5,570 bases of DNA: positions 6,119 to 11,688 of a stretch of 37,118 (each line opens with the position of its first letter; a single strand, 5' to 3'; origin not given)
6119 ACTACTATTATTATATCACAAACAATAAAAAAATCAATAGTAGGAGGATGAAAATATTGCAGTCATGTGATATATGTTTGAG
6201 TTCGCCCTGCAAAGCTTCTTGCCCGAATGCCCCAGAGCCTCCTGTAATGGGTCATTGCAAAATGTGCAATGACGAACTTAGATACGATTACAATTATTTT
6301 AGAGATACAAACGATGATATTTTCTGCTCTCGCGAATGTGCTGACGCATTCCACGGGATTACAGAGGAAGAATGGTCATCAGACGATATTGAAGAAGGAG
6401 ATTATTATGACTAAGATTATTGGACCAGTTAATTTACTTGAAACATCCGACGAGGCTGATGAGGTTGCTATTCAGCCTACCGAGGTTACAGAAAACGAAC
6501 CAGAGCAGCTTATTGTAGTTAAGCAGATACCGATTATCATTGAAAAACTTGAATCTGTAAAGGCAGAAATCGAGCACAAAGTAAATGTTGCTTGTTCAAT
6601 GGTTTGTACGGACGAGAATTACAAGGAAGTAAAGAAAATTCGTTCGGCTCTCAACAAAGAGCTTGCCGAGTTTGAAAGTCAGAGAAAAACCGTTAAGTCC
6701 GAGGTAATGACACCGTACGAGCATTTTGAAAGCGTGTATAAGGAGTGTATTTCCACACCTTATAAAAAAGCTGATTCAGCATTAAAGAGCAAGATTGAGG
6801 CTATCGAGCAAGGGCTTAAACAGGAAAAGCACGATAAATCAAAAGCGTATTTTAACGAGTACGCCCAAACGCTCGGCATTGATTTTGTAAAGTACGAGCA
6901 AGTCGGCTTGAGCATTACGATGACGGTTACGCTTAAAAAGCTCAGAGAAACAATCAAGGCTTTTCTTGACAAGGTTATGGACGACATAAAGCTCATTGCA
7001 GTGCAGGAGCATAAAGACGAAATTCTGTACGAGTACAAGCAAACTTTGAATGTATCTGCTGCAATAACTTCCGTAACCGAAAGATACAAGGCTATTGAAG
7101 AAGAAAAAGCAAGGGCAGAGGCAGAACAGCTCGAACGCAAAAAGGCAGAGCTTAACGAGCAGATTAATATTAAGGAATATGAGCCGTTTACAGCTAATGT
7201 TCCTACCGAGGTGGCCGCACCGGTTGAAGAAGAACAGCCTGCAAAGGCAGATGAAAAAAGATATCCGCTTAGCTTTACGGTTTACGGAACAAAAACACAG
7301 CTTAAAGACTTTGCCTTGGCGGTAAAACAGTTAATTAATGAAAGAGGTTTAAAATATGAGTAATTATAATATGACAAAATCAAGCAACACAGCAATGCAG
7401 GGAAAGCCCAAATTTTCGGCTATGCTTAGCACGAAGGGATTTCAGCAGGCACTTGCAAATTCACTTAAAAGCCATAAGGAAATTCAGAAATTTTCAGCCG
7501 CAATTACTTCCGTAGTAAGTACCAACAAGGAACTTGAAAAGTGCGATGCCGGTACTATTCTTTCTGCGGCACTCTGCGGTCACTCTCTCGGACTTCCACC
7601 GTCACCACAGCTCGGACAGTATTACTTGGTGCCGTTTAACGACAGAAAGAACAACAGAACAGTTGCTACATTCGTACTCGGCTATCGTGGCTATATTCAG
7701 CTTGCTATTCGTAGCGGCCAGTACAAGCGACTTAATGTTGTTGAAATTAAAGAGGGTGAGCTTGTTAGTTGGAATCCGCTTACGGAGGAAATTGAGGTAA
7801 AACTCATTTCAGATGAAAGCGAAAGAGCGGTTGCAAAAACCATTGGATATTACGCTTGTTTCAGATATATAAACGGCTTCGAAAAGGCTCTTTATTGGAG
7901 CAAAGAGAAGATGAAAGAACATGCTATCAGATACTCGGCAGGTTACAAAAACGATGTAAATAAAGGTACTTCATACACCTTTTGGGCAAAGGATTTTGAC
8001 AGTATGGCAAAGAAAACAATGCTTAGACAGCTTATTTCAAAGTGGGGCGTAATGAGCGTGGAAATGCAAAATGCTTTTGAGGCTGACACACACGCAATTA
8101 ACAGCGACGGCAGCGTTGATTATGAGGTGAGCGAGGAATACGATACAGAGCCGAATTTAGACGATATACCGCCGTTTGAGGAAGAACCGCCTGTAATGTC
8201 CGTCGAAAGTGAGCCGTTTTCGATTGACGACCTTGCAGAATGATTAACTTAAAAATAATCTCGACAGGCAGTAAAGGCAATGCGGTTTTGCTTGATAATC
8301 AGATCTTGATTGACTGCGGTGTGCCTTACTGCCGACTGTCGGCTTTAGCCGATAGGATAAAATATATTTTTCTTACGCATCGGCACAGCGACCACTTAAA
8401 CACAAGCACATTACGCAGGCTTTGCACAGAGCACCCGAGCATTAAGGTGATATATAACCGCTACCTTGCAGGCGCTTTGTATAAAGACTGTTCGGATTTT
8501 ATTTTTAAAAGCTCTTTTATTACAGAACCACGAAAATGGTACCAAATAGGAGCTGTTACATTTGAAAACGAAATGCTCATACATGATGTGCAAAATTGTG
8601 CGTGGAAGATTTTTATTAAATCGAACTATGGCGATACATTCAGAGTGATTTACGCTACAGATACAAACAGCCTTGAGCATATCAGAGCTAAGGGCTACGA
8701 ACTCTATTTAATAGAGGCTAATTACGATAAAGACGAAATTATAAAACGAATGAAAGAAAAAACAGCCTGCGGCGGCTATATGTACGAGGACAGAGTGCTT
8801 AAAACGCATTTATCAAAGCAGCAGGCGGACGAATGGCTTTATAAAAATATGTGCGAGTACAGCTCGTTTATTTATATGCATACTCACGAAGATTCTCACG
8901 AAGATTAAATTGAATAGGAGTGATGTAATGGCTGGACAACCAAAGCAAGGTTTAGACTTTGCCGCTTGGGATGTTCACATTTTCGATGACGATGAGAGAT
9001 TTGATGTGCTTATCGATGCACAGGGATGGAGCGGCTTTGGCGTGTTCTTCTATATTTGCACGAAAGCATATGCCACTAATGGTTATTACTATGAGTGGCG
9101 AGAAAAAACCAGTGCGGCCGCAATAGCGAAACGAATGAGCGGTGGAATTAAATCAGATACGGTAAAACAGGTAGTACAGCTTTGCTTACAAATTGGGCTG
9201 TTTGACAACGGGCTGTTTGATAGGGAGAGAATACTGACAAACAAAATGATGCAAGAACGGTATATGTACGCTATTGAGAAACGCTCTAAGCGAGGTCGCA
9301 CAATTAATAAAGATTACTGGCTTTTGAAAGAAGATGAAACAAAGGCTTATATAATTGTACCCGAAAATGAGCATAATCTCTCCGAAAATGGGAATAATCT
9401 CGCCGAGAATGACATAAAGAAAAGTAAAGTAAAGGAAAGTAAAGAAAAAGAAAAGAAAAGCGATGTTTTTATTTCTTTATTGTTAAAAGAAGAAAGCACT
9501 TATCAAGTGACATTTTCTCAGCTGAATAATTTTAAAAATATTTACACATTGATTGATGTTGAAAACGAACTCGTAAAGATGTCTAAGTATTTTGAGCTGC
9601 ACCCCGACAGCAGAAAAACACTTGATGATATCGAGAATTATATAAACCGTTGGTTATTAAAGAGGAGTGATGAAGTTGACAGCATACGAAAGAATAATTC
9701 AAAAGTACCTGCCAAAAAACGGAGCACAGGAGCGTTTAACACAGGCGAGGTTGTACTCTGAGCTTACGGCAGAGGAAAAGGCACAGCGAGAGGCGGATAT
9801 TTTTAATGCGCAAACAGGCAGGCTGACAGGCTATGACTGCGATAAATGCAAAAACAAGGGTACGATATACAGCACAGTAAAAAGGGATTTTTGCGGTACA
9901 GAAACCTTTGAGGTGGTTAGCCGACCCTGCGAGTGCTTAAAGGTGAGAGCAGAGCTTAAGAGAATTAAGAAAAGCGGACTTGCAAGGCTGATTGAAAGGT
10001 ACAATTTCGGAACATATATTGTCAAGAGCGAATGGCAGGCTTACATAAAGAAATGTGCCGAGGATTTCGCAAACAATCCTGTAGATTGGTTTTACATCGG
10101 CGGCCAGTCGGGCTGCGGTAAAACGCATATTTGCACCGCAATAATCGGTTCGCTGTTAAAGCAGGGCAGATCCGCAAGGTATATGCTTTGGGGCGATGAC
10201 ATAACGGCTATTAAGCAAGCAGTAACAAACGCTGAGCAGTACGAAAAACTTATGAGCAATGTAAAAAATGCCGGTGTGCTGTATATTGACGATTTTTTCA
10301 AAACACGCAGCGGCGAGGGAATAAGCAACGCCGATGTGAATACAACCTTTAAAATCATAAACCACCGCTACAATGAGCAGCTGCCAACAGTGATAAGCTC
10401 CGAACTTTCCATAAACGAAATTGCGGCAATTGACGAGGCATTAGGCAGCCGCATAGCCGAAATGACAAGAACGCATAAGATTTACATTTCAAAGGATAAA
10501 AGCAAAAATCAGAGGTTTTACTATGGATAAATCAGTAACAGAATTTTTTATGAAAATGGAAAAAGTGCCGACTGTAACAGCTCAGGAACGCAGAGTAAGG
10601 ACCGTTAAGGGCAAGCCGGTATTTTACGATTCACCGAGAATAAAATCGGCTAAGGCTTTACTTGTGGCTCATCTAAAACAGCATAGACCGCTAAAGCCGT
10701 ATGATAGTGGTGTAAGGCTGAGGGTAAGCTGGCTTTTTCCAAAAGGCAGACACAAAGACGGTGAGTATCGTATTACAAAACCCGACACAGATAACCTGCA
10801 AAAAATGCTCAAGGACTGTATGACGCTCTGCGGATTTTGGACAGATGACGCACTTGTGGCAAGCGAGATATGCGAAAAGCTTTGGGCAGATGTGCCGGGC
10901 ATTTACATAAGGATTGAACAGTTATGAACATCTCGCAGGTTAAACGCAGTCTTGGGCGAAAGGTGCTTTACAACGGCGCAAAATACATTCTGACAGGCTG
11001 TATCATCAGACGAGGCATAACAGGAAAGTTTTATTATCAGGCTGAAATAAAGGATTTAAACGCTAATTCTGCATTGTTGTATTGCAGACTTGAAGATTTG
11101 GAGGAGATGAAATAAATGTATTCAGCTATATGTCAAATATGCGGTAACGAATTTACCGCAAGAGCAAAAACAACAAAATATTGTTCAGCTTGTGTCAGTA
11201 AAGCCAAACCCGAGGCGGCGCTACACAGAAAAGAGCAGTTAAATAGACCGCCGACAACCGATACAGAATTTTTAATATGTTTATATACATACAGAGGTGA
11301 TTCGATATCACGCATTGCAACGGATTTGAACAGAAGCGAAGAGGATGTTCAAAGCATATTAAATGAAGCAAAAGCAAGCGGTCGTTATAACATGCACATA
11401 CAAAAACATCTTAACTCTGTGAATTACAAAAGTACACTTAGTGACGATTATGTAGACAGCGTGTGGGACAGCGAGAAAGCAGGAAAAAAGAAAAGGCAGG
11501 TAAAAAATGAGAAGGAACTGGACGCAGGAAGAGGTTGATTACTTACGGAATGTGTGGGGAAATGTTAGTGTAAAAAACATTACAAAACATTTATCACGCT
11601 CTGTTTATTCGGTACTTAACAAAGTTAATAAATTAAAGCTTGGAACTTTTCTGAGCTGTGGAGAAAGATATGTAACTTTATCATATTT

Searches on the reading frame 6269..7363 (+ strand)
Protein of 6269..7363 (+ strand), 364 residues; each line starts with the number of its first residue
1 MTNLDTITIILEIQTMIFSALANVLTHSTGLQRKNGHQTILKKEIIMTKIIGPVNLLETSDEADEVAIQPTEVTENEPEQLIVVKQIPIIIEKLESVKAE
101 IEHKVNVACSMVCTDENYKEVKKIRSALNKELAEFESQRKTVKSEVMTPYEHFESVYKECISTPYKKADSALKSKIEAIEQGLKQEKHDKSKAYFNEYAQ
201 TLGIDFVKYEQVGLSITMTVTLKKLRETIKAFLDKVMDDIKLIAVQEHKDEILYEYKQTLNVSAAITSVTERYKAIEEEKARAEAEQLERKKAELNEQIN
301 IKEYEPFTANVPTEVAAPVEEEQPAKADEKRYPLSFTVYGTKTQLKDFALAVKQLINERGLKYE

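Call 25: search_protein_families(library=phrogs, proteins=[window:6269-7363:+], max_evalue=0.001)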
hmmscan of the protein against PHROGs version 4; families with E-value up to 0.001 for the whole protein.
window:6269-7363:+ (364 aa): 1 family
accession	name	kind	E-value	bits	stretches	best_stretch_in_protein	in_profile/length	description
phrog_674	-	unknown function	5.2e-47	161.7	1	76-364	7-309/312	-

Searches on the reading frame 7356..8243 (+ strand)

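Call 25: search_protein_families(library=phrogs, proteins=[window:7356-8243:+], max_evalue=0.001)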
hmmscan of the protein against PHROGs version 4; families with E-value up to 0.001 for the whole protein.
window:7356-8243:+ (295 aa): 3 families
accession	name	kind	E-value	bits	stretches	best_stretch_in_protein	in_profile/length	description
phrog_148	-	DNA, RNA and nucleotide metabolism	4.4e-69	234.9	1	6-269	6-258/387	RecT-like ssDNA annealing protein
phrog_19737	-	unknown function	4.1e-17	63.4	1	21-123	13-107/108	-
phrog_34786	-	unknown function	4.1e-08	34.3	1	24-101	33-110/116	-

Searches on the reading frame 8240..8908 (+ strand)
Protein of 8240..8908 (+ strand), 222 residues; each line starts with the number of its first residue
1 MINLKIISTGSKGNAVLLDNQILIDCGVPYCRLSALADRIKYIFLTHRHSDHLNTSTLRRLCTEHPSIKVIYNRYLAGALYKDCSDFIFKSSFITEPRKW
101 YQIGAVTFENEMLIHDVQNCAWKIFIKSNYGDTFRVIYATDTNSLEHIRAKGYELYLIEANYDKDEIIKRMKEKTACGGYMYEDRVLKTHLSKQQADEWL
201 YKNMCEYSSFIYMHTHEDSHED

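Call 25: search_protein_families(library=phrogs, proteins=[window:8240-8908:+], max_evalue=0.001)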
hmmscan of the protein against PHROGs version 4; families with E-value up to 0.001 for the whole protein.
window:8240-8908:+ (222 aa): 1 family
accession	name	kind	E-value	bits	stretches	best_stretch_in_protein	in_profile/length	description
phrog_392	-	other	1.2e-38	134.5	1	1-218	5-224/348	metal-dependent hydrolase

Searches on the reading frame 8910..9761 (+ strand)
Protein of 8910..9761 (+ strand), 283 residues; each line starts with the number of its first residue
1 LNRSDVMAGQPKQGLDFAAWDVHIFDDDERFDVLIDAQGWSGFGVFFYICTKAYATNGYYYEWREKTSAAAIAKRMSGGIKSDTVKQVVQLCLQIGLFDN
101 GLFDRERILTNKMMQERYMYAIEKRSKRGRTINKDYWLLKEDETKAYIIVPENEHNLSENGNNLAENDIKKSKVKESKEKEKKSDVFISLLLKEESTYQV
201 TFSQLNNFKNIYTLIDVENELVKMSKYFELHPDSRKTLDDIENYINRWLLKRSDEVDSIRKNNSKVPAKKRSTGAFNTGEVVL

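Call 25: search_protein_families(library=phrogs, proteins=[window:8910-9761:+], max_evalue=0.001)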
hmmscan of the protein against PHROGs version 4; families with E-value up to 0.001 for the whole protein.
window:8910-9761:+ (283 aa): 3 families
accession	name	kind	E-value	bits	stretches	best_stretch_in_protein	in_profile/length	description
phrog_2562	-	DNA, RNA and nucleotide metabolism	7.7e-42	144.9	1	7-246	1-235/290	replication initiation protein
phrog_20437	-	DNA, RNA and nucleotide metabolism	1.2e-25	91.3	1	11-184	5-182/212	DNA replication initiation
phrog_16706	-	DNA, RNA and nucleotide metabolism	3e-16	61.1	1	7-276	1-261/266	replisome organizer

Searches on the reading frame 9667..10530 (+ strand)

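Call 25: search_protein_families(library=phrogs, proteins=[window:9667-10530:+], max_evalue=0.001)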
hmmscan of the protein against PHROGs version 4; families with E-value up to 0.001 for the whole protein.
window:9667-10530:+ (287 aa): 3 families
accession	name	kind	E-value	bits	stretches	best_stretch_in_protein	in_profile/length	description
phrog_50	-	DNA, RNA and nucleotide metabolism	3.1e-40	139.8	1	38-273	262-504/570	DnaC-like helicase loader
phrog_3277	-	DNA, RNA and nucleotide metabolism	4.7e-15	56.8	1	144-272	15-147/168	DnaC-like helicase loader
phrog_293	-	moron, auxiliary metabolic gene and host takeover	0.00081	18.5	0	142-184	166-206/1058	ABC transporter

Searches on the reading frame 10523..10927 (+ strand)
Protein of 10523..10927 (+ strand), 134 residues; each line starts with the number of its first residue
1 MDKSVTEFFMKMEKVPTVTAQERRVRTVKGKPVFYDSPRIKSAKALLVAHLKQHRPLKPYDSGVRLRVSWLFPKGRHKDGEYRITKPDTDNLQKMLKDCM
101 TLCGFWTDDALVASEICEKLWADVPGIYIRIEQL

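Call 69: search_protein_families(library=phrogs, proteins=[window:10523-10927:+], max_evalue=0.001)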
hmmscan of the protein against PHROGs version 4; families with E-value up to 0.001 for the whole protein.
window:10523-10927:+ (134 aa): 3 families
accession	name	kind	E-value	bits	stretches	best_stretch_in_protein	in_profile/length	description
phrog_140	-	DNA, RNA and nucleotide metabolism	4.2e-36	125.7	1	2-134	35-168/219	RusA-like Holliday junction resolvase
phrog_34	-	DNA, RNA and nucleotide metabolism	7e-09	36.7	1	35-121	102-178/259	RusA-like Holliday junction resolvase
phrog_1532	-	unknown function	0.00037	21.2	1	88-113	25-50/80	-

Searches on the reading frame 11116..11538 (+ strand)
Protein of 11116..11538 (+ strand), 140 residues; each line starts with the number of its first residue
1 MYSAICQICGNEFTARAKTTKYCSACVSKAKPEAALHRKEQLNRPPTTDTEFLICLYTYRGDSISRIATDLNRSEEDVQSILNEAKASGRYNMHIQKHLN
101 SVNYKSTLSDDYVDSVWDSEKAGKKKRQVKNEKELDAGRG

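Call 69: search_protein_families(library=phrogs, proteins=[window:11116-11538:+], max_evalue=0.001)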
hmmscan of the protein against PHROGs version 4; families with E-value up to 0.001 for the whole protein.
window:11116-11538:+ (140 aa): 2 families
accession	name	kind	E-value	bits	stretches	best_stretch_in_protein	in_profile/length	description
phrog_6975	-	unknown function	0.00027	22.2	1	6-92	16-84/149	-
phrog_23051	-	unknown function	0.0008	20.4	1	2-34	79-111/246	-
